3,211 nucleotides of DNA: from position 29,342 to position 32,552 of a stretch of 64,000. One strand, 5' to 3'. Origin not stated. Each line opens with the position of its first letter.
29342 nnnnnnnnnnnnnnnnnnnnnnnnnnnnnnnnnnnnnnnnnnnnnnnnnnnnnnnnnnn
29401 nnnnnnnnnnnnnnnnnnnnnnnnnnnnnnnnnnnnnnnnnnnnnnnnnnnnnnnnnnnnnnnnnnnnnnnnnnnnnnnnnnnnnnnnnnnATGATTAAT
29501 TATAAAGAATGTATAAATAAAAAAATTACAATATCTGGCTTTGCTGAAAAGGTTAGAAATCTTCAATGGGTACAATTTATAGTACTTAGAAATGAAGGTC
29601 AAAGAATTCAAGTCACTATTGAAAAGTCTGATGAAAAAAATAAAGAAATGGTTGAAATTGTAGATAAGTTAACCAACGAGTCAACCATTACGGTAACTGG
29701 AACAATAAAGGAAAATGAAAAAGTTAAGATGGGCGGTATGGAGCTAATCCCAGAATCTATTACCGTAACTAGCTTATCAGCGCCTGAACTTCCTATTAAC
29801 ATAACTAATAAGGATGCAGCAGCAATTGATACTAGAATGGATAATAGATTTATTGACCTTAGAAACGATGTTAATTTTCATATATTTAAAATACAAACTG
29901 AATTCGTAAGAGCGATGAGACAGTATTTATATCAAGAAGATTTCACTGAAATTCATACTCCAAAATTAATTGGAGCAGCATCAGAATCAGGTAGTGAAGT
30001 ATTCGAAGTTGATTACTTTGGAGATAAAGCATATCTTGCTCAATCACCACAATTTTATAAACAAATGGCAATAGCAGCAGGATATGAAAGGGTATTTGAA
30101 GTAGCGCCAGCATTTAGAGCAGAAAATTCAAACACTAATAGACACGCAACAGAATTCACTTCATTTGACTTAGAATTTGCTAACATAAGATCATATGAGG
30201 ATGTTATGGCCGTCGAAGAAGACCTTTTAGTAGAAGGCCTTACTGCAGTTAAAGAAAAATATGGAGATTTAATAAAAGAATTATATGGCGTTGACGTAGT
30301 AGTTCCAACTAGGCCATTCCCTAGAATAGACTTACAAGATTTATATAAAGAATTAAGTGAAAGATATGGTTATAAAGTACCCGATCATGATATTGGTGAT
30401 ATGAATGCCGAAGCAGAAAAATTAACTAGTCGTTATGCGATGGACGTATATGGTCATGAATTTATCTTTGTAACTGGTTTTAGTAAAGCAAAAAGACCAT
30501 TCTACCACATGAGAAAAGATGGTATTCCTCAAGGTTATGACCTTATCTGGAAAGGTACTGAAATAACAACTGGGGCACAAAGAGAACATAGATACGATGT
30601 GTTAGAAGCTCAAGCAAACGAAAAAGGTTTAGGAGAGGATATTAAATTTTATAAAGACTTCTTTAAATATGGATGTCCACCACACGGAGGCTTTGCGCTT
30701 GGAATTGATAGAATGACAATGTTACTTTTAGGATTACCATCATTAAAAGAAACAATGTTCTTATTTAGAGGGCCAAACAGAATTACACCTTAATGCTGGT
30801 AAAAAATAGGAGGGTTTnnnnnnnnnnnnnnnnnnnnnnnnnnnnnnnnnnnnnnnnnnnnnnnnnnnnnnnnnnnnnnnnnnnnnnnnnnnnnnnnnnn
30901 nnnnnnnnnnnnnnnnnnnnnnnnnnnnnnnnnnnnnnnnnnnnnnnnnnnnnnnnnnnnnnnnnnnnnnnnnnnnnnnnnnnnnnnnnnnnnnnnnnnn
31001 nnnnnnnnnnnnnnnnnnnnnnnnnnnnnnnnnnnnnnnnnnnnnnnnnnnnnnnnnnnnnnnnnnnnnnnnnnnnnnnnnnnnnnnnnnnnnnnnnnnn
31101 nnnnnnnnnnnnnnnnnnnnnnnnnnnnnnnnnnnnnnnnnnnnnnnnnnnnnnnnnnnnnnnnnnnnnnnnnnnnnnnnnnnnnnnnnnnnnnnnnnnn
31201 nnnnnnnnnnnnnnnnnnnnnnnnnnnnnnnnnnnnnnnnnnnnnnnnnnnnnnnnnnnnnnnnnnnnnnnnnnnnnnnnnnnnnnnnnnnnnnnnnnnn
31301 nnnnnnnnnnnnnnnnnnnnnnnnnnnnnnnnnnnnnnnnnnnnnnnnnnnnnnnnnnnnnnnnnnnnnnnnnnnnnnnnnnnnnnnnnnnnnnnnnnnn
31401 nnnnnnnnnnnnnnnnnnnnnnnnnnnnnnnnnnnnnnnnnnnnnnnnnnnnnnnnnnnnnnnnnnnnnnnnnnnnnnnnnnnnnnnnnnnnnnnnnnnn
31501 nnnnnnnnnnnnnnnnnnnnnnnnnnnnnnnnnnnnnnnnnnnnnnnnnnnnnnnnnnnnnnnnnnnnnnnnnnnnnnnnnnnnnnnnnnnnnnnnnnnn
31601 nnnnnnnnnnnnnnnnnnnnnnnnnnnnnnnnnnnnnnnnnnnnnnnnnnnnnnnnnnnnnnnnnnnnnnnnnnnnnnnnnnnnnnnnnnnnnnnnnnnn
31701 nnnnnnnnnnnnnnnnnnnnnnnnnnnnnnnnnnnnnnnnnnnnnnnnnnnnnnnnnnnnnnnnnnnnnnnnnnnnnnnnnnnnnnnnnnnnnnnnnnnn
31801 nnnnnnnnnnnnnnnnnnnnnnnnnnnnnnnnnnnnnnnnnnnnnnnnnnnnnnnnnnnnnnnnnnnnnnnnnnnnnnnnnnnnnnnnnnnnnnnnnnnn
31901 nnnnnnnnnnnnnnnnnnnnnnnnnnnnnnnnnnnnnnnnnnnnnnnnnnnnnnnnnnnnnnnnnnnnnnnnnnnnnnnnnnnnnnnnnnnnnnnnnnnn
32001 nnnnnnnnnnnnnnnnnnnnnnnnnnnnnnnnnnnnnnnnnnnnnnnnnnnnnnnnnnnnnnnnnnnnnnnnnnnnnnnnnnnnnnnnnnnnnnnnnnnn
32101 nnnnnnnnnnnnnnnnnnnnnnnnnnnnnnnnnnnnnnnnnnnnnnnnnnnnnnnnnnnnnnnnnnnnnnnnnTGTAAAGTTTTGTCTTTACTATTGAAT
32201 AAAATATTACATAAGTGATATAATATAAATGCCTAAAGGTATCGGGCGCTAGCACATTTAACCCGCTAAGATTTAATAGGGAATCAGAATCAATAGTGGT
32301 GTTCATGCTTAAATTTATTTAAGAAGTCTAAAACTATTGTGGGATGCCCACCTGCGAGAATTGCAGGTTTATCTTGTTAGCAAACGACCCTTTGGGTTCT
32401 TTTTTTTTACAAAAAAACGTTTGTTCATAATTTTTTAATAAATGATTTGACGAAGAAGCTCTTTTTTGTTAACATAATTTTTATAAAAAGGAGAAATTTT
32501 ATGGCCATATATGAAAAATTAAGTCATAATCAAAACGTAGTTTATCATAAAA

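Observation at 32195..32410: Orphan ~180-nt structured RNA with strong promoter and terminator, unidentified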

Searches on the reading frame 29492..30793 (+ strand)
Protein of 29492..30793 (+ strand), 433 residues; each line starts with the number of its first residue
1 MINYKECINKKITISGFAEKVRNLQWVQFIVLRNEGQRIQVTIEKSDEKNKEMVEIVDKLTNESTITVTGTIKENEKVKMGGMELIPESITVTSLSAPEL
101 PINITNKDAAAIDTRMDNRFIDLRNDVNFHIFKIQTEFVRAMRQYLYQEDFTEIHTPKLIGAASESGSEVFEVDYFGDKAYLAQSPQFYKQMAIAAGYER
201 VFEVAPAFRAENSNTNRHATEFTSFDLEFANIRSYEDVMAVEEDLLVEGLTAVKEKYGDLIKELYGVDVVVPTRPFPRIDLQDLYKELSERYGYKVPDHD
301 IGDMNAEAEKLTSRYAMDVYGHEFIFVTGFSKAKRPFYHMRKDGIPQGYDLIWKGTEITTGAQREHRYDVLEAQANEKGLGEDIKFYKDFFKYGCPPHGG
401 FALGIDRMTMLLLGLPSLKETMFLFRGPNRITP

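Call 8: search_protein_families(library=ncbifam, proteins=[window:29492-30793:+], max_evalue=0.00001)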
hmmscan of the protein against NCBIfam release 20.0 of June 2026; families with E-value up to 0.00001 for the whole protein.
window:29492-30793:+ (433 aa): 16 families
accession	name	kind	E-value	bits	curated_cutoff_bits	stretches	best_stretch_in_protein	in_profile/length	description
NF003483.0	PRK05159.1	equivalog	3.9e-136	454.4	353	1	8-433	16-438/438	aspartate--tRNA(Asn) ligase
TIGR00458.1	aspS_nondisc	equivalog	9.5e-114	380.7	368.4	1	9-433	12-428/428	aspartate--tRNA(Asn) ligase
NF003037.0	PRK03932.1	equivalog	1.8e-67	228.3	414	1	4-431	11-449/451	asparagine--tRNA ligase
NF001750.0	PRK00476.1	equivalog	1.7e-61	208.3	443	2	6-319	15-313/590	aspartate--tRNA ligase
TIGR00457.1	asnS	equivalog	3.1e-61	207.6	342.6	1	5-432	12-454/455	asparagine--tRNA ligase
TIGR00459.1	aspS_bact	equivalog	1.6e-56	191.9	373.85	2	6-307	13-296/586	aspartate--tRNA ligase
NF001756.1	PRK00484.1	subfamily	1.1e-35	123.3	468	1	8-423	50-481/488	lysine--tRNA ligase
TIGR00499.1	lysS_bact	equivalog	1.9e-34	119.2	427.6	2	8-295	52-331/496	lysine--tRNA ligase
NF005054.0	PRK06462.1-4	equivalog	3.2e-32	111.8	309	1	122-426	15-310/318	asparagine synthetase A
NF005052.0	PRK06462.1-1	equivalog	4e-32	111.6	368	1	122-421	39-340/353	asparagine synthetase A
NF009460.0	PRK12820.1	equivalog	3.2e-31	108.2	1379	2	8-316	34-338/723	bifunctional aspartyl-tRNA synthetase/aspartyl/glutamyl-tRNA amidotransferase subunit C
NF002821.0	PRK02983.1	equivalog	4.9e-27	94.4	742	1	9-422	659-1093/1102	bifunctional lysylphosphatidylglycerol synthetase/lysine--tRNA ligase LysX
NF009101.0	PRK12445.1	subfamily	2.7e-21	75.7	1026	1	6-287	62-335/505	lysine--tRNA ligase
TIGR00462.1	genX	equivalog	5.4e-19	68.7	286.9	1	135-422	4-302/304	EF-P lysine aminoacylase EpmA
NF006828.0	PRK09350.1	equivalog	2e-12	47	264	1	131-422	15-318/325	elongation factor P--(R)-beta-lysine ligase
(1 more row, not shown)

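Call 9: search_protein_families(library=pfam, proteins=[window:29492-30793:+], max_evalue=0.001)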
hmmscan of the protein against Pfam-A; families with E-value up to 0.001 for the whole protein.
window:29492-30793:+ (433 aa): 2 families
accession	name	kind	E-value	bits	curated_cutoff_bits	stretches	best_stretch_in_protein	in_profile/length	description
PF00152.25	tRNA-synt_2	-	4.3e-75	253.1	25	1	113-423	3-303/308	tRNA synthetases class II (D, K and N)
PF01336.31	tRNA_anti-codon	-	6.4e-08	32.9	27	1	13-92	2-74/75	OB-fold nucleic acid binding domain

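Call 11: find_related_loci(query=window:29492-30793:+, collection=genome_contigs, flank=6000)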
Query window:29492-30793:+ (433 aa) in genome_contigs; peptide patterns used: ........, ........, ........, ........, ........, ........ (x = any residue, [..] = any of these).
598 stretches matched a pattern (row limit reached: there are more); 547 encode a relative of the query (tblastn E <= 1e-3); the best 80 are kept; 80 distinct loci.
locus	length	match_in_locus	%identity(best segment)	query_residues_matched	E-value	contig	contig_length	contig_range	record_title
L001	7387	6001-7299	95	1-433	0e+0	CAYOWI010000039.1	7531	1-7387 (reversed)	MAG TPA_asm: uncultured Muribaculaceae bacterium isolate SRP287540_co1_447 genome assembly, contig: NODE_10796_length_75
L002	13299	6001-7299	95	1-433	0e+0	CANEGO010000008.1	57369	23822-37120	MAG TPA_asm: uncultured Clostridium sp. isolate SRR18439538_bin.11_metawrap_v1.3_MAG genome assembly, contig: NODE.264_l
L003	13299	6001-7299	93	1-433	0e+0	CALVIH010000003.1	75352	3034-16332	MAG: uncultured Bacilli bacterium isolate BRZ_DH__bin66 genome assembly, contig: BRZ_DH__NODE_396_length_75352_cov_7.724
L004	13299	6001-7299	92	1-433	0e+0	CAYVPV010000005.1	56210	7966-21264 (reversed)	MAG TPA_asm: uncultured Muribaculaceae bacterium isolate SRP222994_co1_68 genome assembly, contig: NODE_884_length_56210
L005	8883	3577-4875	92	1-433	0e+0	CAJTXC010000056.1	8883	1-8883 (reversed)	MAG TPA_asm: uncultured Bacilli bacterium isolate MGBC118889 genome assembly, contig: MGBC118889.56, whole genome shotgu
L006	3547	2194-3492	91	1-433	0e+0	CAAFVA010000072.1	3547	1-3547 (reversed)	MAG TPA_asm: Bacilli bacterium, isolate HGM10829, WGS project CAAFVA010000000 data, contig: SRS295027_37_k89_73993, whol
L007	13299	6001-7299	91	1-433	0e+0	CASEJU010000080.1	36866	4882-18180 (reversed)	uncultured bacterium isolate Batch3_idba_bin.1235 genome assembly, contig: Batch3_idba_bin.1235.fa_k87_43502937, whole g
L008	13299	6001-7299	89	1-433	0e+0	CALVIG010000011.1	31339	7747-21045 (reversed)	MAG: uncultured Bacilli bacterium isolate BRZ_II__bin28 genome assembly, contig: BRZ_II__NODE_1853_length_31339_cov_20.2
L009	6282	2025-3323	88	1-433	0e+0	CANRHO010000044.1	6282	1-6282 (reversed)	MAG: uncultured Bacilli bacterium isolate Lapin-030__bin94 genome assembly, contig: Lapin-030__NODE_15566_length_6282_co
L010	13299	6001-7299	87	1-433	0e+0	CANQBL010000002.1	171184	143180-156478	MAG: uncultured Bacilli bacterium isolate Lapin-003-2__bin84 genome assembly, contig: Lapin-003-2__NODE_52_length_171184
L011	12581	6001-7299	87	1-433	0e+0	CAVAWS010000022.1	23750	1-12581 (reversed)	Paratractidigestivibacter sp. isolate G02643-L1_cleanbin_000022 genome assembly, contig: Spades_G02643-L1_contig_714, wh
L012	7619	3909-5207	86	1-433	0e+0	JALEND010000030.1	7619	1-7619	MAG: Mycoplasmatota bacterium isolate SUG156 k141_6657532, whole genome shotgun sequence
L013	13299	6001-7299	85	1-433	0e+0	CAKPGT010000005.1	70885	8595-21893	MAG: uncultured Bacilli bacterium isolate REFINED_METABAT215_TOP10_CONTIGS_1500_ASSEMBLY_K77_MERGED__Hadza_MoBio_hadza-I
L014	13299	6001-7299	83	1-433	0e+0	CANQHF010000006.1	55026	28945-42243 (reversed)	MAG: uncultured Bacilli bacterium isolate Lapin-030__bin25 genome assembly, contig: Lapin-030__NODE_856_length_55026_cov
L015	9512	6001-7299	84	1-433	0e+0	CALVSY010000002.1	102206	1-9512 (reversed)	MAG: uncultured Bacilli bacterium isolate BRZ_GH__bin20 genome assembly, contig: BRZ_GH__NODE_226_length_102206_cov_7.76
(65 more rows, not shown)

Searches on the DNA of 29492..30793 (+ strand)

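Call 12: search_rna_families(sources=[L002, L004, L008, L010, L013, L014, L017, L025, L035, L045, L064], threshold=gathering)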
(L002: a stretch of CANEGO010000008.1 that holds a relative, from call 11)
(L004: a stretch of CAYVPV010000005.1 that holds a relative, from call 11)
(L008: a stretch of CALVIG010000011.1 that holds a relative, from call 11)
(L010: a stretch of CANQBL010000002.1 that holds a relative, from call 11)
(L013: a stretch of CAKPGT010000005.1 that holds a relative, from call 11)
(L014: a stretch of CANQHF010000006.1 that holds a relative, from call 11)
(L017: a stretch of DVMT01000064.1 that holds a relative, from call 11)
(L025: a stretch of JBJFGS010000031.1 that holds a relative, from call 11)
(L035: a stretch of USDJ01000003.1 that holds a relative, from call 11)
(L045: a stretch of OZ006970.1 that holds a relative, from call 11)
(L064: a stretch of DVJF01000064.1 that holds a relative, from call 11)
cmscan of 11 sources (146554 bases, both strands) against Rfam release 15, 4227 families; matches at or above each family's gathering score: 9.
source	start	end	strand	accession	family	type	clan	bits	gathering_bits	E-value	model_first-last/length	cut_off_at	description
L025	4351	4560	+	RF00230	T-box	Cis-reg; leader;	-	141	93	4.8e-31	1-219/219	no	T-box leader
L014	9877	10050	+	RF00013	6S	Gene;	-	75.9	46.4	8.2e-13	1-187/187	no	6S / SsrS RNA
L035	9177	9359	+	RF00013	6S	Gene;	-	72.5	46.4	5.3e-12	1-187/187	no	6S / SsrS RNA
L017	8113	8288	+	RF00013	6S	Gene;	-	72.2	46.4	6.2e-12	1-187/187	no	6S / SsrS RNA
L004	8174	8349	+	RF00013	6S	Gene;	-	71.8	46.4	7.9e-12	1-187/187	no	6S / SsrS RNA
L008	8155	8329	+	RF00013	6S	Gene;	-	69.9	46.4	2.1e-11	1-187/187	no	6S / SsrS RNA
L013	8109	8284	+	RF00013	6S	Gene;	-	69.7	46.4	2.4e-11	1-187/187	no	6S / SsrS RNA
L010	8075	8248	+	RF00013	6S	Gene;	-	67.8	46.4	7e-11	1-187/187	no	6S / SsrS RNA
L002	8105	8282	+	RF00013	6S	Gene;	-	65.7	46.4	2.1e-10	1-187/187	no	6S / SsrS RNA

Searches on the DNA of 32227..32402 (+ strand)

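Call 15: build_rna_model(alignment_id=A1)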
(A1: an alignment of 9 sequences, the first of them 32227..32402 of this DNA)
Model R1 built from alignment A1 (9 sequences, 185 columns); structure: RNAalifold consensus.
model positions 176; base pairs 43; branch points 2; effective number of sequences 1.52; information 0.59 bits per position. Calibrated on 0.2 Mb of random sequence (short: E-values are rough).
structure used (alignment columns):
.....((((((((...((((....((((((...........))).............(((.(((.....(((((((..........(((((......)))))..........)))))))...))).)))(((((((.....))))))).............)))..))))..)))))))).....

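Call 16: search_with_rna_model(model_id=R1, sources=[window, L001, L002, L003, L004, L005, L006, L007, L008, L009, L010, L011, L012, L013, L014, L015, L016, L017, L018, L019, L020, L021, L022, L023, L024, L025, L026, L027, L028, L029, L030, L031, L032, L033, L034, L035, L036, L037, L038, L039, L040, L041, L042, L043, L044, L045, L046, L047, L048, L049, L050, L051, L052, L053, L054, L055, L056, L057, L058, L059, L060, L061, L062, L063, L064, L065, L066, L067, L068, L069, L070, L071, L072, L073, L074, L075, L076, L077, L078, L079, L080], max_evalue=0.001, make_alignment=true)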
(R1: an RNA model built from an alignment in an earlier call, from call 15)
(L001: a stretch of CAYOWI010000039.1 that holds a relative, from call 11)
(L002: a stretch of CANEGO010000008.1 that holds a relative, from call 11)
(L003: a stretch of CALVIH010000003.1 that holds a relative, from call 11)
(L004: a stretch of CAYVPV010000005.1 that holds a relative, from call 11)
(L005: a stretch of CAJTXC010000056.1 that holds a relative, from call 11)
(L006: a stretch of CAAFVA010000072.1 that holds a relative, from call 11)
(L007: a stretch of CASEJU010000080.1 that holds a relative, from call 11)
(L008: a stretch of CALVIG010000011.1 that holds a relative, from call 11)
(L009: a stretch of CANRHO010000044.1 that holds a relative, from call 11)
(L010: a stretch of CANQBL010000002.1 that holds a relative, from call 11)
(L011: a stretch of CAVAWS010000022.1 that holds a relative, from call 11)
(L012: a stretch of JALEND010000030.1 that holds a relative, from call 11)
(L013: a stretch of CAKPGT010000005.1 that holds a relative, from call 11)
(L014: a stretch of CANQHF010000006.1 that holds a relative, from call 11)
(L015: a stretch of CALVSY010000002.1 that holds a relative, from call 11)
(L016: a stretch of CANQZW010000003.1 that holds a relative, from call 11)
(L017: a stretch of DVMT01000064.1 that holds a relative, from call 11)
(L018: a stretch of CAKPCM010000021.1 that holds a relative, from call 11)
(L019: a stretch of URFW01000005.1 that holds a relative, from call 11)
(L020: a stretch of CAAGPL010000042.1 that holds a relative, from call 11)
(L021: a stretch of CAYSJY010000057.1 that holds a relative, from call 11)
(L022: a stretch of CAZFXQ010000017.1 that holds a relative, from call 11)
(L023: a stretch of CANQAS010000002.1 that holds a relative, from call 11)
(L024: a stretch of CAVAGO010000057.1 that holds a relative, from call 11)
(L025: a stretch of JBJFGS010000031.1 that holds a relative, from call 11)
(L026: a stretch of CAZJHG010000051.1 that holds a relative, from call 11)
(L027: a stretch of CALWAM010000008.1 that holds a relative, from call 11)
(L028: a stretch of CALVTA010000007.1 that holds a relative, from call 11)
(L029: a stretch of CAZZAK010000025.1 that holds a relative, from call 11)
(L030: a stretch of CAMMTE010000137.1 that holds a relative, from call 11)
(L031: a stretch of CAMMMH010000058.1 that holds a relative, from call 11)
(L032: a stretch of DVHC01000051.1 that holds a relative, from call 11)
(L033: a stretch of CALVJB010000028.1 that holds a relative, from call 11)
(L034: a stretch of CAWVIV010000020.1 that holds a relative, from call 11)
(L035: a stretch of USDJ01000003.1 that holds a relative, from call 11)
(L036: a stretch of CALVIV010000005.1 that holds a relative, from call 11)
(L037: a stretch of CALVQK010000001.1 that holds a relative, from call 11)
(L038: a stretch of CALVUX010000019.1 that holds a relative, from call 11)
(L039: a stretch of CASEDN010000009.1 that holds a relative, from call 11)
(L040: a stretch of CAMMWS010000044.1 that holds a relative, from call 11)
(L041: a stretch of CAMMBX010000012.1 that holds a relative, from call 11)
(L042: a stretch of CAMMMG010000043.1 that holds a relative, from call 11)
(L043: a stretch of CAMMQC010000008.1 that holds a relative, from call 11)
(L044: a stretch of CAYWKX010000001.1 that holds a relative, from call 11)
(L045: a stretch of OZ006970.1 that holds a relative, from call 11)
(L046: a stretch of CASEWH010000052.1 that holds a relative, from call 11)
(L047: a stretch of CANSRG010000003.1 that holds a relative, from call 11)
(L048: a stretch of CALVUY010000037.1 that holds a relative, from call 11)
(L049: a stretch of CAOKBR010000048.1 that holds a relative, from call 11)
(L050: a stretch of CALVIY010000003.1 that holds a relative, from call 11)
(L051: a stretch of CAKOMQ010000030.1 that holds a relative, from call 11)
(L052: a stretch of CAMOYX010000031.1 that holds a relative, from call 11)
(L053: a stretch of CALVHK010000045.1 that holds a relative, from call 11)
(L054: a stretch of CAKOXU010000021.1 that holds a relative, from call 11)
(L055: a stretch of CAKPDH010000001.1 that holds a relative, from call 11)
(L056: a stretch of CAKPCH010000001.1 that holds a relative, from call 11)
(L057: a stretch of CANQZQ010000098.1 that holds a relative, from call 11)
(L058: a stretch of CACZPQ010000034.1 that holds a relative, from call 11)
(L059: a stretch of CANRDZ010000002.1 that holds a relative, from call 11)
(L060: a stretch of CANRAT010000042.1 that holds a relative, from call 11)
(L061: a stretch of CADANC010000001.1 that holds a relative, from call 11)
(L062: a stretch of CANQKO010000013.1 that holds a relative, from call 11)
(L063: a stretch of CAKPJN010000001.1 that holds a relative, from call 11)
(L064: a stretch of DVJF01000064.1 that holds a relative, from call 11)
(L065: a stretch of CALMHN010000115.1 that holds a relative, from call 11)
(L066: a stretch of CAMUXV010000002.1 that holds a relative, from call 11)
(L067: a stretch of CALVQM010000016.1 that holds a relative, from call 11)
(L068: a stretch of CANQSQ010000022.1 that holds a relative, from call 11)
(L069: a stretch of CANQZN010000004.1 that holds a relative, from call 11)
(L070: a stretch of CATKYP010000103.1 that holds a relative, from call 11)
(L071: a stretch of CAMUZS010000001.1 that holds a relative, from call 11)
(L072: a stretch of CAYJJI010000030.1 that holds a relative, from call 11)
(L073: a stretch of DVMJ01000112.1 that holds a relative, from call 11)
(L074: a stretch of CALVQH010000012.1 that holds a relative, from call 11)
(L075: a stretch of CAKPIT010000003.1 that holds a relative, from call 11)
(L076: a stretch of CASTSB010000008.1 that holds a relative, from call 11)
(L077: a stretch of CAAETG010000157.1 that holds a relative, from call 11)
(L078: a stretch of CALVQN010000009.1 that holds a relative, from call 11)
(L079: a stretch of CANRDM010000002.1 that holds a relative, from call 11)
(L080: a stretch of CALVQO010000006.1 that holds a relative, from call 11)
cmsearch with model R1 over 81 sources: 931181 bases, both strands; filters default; matches with E-value up to 0.001: 29.
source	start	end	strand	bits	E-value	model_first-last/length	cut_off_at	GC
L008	8155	8329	+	199.8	1.2e-47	1-176/176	no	0.41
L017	8113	8288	+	199.5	1.4e-47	1-176/176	no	0.41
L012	6059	6233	+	199.1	1.7e-47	1-176/176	no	0.39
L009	5276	5449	+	198.2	3e-47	1-176/176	no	0.37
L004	8174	8349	+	198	3.4e-47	1-176/176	no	0.41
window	32227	32402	+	196.6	7.7e-47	1-176/176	no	0.39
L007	8260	8434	+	196.5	8.3e-47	1-176/176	no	0.38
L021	6830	7004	+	196.3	9.1e-47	1-176/176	no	0.39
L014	9877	10050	+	195.8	1.2e-46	1-176/176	no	0.38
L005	6357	6533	+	195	2e-46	1-176/176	no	0.42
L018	8116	8292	+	194.9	2e-46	1-176/176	no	0.4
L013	8109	8284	+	194.4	2.8e-46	1-176/176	no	0.4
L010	8075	8248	+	194.4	2.8e-46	1-176/176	no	0.39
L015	9250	9425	+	194.2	3.1e-46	1-176/176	no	0.4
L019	8116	8292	+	194.1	3.3e-46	1-176/176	no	0.39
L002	8105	8282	+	192.2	1e-45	1-176/176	no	0.41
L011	8370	8544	+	192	1.1e-45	1-176/176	no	0.41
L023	8706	8881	+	191.1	1.9e-45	1-176/176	no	0.38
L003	8678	8854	+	188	1.1e-44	1-176/176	no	0.42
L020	8105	8281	+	182.9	2.2e-43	1-176/176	no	0.36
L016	8073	8246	+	182.9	2.2e-43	1-176/176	no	0.39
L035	9177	9359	+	118.1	6e-27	1-176/176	no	0.39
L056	9088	9266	+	101.2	1.1e-22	1-176/176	no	0.34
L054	8528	8704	+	70.7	6.2e-15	1-176/176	no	0.36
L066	10222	10405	+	68.6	2.1e-14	1-176/176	no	0.37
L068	9003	9186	+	66.9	5.7e-14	1-176/176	no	0.41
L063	8153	8336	+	62.7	6.6e-13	1-176/176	no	0.39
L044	9610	9794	+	49.9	1.2e-09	1-176/176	no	0.32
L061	7991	8173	+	46.6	8e-09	1-176/176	no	0.38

Alignment A2: 29 matches aligned to the model, 209 columns, each read 5' to 3' on its own strand. Consensus structure (alignment columns), stored with it:
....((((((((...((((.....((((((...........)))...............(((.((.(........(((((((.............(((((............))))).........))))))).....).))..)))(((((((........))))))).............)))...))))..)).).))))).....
